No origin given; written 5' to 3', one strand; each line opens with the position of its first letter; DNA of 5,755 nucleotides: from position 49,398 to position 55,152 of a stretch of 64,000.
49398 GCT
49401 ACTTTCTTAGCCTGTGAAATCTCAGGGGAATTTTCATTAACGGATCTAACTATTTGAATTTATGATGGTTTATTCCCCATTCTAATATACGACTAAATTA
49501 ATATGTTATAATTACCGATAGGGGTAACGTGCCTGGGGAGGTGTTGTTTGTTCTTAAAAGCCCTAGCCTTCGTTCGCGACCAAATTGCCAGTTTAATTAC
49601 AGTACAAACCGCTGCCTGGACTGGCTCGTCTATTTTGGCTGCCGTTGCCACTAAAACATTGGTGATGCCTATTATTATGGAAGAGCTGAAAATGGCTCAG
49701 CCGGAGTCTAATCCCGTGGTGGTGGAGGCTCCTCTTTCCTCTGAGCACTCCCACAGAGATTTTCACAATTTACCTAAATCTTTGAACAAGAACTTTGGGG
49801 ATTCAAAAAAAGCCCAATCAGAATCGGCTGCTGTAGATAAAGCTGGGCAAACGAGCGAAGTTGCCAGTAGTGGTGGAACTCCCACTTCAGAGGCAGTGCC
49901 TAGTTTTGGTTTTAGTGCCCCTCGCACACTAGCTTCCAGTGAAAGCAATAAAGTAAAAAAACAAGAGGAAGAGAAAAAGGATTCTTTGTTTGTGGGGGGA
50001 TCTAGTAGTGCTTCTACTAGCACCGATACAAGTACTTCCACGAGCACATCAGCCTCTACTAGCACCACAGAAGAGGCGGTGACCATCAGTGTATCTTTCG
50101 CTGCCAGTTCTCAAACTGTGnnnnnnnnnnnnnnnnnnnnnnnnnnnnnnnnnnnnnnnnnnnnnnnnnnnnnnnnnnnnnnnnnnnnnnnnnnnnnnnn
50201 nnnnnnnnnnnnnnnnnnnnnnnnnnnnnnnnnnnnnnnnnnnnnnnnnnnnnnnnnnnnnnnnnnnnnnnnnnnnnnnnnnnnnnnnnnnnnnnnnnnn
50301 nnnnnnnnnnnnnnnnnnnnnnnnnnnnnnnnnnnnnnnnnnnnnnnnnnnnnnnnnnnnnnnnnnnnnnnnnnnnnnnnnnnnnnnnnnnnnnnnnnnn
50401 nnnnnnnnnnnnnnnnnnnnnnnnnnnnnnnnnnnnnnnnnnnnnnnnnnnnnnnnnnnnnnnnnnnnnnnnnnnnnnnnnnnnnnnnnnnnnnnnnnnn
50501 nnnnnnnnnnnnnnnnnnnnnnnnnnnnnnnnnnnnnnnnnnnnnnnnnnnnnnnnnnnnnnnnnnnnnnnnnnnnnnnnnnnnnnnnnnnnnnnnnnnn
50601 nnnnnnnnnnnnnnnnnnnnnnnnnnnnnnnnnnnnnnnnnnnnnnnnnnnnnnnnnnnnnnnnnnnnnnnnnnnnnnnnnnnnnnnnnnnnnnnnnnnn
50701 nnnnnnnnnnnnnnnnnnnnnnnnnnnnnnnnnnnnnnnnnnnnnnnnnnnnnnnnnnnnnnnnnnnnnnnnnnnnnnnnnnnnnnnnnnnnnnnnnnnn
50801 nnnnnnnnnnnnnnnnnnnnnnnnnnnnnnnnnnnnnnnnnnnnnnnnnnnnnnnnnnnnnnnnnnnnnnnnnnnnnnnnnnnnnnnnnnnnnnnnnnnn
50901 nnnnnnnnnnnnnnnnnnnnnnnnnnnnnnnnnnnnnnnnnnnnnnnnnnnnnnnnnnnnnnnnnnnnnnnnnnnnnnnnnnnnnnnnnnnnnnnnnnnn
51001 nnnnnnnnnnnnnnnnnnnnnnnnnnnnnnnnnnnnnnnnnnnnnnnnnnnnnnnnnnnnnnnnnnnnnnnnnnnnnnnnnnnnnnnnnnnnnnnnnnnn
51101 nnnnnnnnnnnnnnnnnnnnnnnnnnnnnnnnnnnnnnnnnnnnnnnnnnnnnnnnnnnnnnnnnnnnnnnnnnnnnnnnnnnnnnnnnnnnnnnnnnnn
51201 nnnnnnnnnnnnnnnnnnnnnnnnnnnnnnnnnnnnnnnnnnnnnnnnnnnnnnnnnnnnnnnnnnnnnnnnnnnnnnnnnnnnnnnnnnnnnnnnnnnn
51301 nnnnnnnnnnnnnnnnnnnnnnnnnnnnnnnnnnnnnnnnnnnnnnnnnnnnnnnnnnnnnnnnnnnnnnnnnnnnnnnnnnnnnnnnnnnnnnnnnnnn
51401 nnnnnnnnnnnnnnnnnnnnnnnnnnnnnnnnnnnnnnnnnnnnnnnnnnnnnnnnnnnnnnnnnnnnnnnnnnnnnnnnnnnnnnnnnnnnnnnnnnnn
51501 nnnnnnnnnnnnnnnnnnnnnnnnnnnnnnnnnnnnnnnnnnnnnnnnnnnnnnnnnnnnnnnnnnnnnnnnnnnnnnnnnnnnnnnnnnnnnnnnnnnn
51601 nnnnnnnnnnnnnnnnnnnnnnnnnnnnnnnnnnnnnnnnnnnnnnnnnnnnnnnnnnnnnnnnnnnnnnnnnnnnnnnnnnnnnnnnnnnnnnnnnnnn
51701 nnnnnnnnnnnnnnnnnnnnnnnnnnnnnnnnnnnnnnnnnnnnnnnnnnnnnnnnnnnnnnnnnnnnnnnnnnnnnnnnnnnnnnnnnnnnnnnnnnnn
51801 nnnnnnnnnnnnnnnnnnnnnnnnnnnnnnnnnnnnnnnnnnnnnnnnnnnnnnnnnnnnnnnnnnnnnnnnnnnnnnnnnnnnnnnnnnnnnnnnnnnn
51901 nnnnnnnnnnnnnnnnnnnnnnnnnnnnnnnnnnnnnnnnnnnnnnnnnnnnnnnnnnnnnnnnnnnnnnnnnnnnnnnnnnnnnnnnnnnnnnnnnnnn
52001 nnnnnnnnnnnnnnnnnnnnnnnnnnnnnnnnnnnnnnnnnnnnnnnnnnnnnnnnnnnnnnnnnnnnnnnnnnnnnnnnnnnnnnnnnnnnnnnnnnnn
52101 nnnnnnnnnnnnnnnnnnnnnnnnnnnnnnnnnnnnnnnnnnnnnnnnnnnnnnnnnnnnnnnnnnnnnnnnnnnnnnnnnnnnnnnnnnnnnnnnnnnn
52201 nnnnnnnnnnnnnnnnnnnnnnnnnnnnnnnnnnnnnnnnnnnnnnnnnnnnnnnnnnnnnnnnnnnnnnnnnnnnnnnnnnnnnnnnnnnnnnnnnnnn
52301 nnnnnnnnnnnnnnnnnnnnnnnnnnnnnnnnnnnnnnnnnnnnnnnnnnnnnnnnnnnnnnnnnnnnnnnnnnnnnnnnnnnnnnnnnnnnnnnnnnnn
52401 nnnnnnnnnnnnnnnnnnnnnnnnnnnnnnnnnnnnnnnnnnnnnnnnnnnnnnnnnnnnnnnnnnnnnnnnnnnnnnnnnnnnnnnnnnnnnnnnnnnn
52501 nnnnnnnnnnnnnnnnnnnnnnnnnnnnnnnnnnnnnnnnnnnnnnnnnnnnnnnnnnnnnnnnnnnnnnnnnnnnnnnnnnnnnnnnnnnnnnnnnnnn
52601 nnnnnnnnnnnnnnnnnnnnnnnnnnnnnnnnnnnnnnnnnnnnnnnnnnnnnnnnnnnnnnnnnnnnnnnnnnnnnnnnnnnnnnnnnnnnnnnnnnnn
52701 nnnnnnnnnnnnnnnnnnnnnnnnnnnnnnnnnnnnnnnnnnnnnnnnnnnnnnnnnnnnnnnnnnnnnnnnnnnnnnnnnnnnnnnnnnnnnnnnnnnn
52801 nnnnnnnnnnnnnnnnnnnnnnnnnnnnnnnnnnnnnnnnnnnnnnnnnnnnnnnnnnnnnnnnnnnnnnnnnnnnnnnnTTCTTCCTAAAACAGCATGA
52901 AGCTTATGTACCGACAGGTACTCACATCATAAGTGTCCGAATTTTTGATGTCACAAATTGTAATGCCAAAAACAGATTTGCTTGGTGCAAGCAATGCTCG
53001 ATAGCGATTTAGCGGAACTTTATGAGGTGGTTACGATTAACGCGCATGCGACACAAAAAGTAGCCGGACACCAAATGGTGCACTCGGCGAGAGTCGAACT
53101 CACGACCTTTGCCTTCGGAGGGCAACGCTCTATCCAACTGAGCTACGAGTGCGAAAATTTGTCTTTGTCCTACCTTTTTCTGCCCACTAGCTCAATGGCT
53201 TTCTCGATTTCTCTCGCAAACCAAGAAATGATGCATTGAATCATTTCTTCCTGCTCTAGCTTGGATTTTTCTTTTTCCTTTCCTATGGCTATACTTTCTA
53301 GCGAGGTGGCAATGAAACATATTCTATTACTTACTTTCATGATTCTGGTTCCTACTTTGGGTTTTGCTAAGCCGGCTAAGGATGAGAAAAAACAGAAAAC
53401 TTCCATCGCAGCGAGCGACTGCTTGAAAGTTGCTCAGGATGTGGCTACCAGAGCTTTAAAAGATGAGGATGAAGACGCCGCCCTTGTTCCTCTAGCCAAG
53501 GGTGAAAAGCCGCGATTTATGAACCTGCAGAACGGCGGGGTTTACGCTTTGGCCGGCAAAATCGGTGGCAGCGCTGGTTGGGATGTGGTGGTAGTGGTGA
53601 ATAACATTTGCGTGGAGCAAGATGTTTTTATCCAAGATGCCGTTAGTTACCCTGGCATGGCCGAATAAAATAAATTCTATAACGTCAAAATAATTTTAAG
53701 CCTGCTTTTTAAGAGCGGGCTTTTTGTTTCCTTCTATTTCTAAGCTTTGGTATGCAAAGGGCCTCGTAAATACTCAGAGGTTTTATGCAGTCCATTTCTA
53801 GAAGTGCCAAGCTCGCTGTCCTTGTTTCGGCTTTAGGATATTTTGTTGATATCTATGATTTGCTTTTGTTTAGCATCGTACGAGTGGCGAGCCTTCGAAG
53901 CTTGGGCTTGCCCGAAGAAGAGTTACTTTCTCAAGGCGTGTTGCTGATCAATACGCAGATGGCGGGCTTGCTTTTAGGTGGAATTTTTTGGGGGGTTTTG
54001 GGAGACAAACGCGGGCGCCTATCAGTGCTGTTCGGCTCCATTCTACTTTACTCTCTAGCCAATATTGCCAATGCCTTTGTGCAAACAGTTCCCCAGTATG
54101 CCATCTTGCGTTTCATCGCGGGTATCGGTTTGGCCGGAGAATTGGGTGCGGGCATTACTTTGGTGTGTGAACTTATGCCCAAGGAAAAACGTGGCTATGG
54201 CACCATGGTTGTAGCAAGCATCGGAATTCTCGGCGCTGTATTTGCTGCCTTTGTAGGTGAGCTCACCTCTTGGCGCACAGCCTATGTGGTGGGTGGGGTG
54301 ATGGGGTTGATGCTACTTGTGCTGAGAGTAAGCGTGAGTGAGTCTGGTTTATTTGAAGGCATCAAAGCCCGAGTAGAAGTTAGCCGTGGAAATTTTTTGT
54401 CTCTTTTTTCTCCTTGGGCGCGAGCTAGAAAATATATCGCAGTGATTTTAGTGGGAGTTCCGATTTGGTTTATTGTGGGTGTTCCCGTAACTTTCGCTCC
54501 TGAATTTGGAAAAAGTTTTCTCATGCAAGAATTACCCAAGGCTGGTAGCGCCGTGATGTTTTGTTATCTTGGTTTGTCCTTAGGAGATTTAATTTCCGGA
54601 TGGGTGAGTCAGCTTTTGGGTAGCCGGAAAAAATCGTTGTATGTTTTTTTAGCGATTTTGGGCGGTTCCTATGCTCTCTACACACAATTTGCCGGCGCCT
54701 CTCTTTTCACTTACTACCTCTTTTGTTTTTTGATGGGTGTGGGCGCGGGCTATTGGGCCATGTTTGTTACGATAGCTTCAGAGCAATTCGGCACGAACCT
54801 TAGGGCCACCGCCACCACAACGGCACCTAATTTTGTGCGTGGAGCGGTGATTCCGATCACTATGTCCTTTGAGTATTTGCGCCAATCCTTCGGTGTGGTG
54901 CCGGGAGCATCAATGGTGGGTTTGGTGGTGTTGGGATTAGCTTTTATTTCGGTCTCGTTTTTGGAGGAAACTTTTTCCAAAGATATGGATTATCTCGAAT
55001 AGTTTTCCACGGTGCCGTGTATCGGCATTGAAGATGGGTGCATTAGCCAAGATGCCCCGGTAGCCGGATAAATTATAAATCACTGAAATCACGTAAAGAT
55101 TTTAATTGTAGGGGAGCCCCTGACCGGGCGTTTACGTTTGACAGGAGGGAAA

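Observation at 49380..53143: Composition-atypical Calx-beta/RCC1 giant repeat gene wedged between rluA and the 3' end of tRNA-Arg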

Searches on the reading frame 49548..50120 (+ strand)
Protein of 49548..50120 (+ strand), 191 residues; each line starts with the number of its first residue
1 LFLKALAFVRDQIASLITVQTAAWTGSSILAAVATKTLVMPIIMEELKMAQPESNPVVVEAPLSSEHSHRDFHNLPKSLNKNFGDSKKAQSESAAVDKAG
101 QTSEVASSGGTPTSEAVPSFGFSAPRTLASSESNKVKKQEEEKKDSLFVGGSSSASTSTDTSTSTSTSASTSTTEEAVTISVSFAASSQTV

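Call 26: search_protein_families(library=pfam, proteins=[window:49548-50120:+], max_evalue=10)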
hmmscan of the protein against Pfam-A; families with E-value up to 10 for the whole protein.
window:49548-50120:+ (191 aa): 0 families

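Call 42: search_protein_representatives(protein=window:49548-50015:+)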
Query: 156 residues. Proteins with E-value up to 0.001 (for the whole library): 2; up to 1e-10: 1; up to 1e-30: 1. The best 2 are listed.
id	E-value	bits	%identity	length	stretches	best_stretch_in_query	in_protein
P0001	3.3e-89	312.1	100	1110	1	1-156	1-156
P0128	7.4e-04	36.0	43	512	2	81-130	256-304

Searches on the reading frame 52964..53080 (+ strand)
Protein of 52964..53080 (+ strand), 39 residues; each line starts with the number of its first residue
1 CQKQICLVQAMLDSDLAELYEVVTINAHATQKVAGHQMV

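Call 26: search_protein_families(library=pfam, proteins=[window:52982-53080:+], max_evalue=10)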
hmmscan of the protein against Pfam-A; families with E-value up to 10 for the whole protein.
seq(33 aa): 1 family
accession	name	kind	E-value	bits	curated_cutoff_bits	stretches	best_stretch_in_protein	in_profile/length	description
PF10543.14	ORF6N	-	0.016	15.9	27.8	1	3-22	10-29/86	ORF6N domain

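Call 64: search_protein_families(library=phrogs, proteins=[window:52964-53080:+], max_evalue=1)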
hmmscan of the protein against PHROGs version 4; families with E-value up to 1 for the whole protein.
seq(39 aa): 1 family
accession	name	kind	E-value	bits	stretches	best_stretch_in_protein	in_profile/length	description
phrog_31162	-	unknown function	0.15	12.2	1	7-35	175-203/279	-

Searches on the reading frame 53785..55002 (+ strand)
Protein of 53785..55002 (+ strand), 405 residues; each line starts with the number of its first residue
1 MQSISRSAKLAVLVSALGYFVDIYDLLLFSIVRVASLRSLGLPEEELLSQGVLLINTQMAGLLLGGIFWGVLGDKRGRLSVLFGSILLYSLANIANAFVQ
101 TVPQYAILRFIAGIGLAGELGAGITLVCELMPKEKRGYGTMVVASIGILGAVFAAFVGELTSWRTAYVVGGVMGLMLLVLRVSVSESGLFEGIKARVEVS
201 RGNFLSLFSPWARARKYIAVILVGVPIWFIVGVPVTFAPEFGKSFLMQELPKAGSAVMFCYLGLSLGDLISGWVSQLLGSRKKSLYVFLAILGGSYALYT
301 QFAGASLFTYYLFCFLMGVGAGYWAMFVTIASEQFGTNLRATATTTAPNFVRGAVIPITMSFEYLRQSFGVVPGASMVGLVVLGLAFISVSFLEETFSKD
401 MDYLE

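Call 5: search_protein_families(library=ncbifam, proteins=[window:53785-55002:+], max_evalue=0.01)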
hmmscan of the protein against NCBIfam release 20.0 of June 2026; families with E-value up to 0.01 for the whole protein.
window:53785-55002:+ (405 aa): 24 families
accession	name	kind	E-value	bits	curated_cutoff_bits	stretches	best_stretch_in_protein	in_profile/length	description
TIGR00895.1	2A0115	subfamily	4.7e-30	104.8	418.55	2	2-194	9-202/398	aromatic acid/H+ symport family MFS transporter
TIGR00891.1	2A0112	subfamily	3.1e-20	72.6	552.9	1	6-343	8-365/405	sialate:H+ symport family MFS transporter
NF008586.0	PRK11551.1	equivalog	5.3e-19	68.5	410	1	56-386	57-391/406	3-(3-hydroxy-phenyl)propionate transporter MhpT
TIGR00883.1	2A0106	subfamily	1.6e-18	66.9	443.45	1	18-350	1-362/400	metabolite/H+ symporter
TIGR00898.1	2A0119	subfamily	8.5e-17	61.1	550.75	1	53-196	130-274/506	cation transport protein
NF003024.0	PRK03893.1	subfamily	1.4e-15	57.1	604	1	7-229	18-240/497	sialate:H+ symport family MFS transporter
NF008963.0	PRK12307.1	equivalog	8.7e-14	51.5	637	1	3-370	11-385/426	MFS transporter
NF053517.1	HbztTptrPcaK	equivalog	2e-11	43.5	770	1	3-190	12-200/437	4-hydroxybenzoate transporter PcaK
TIGR00880.1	2_A_01_02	superfamily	1.1e-10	41.7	131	1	61-181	10-134/141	multidrug resistance protein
TIGR00893.1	2A0114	subfamily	1.3e-08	34.3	395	1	59-182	39-166/399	D-galactonate transporter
NF053813.1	MFS_TcaB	equivalog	1.4e-08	33.9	475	1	51-189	43-186/396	putative multidrug effflux MFS transporter TcaB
NF008270.1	PRK11043.1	equivalog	2.4e-08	33.5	430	1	57-188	48-183/382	purine nucleoside transporter PunC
TIGR00710.1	efflux_Bcr_CflA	subfamily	3.1e-08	33.4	200.9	1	57-186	48-181/385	Bcr/CflA family efflux MFS transporter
NF008314.0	PRK11102.1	equivalog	5.3e-08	32.5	303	1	55-209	51-211/396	Bcr/CflA family multidrug efflux MFS transporter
TIGR01299.1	synapt_SV2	subfamily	5.5e-08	31.2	637.3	1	57-156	210-309/742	synaptic vesicle protein SV2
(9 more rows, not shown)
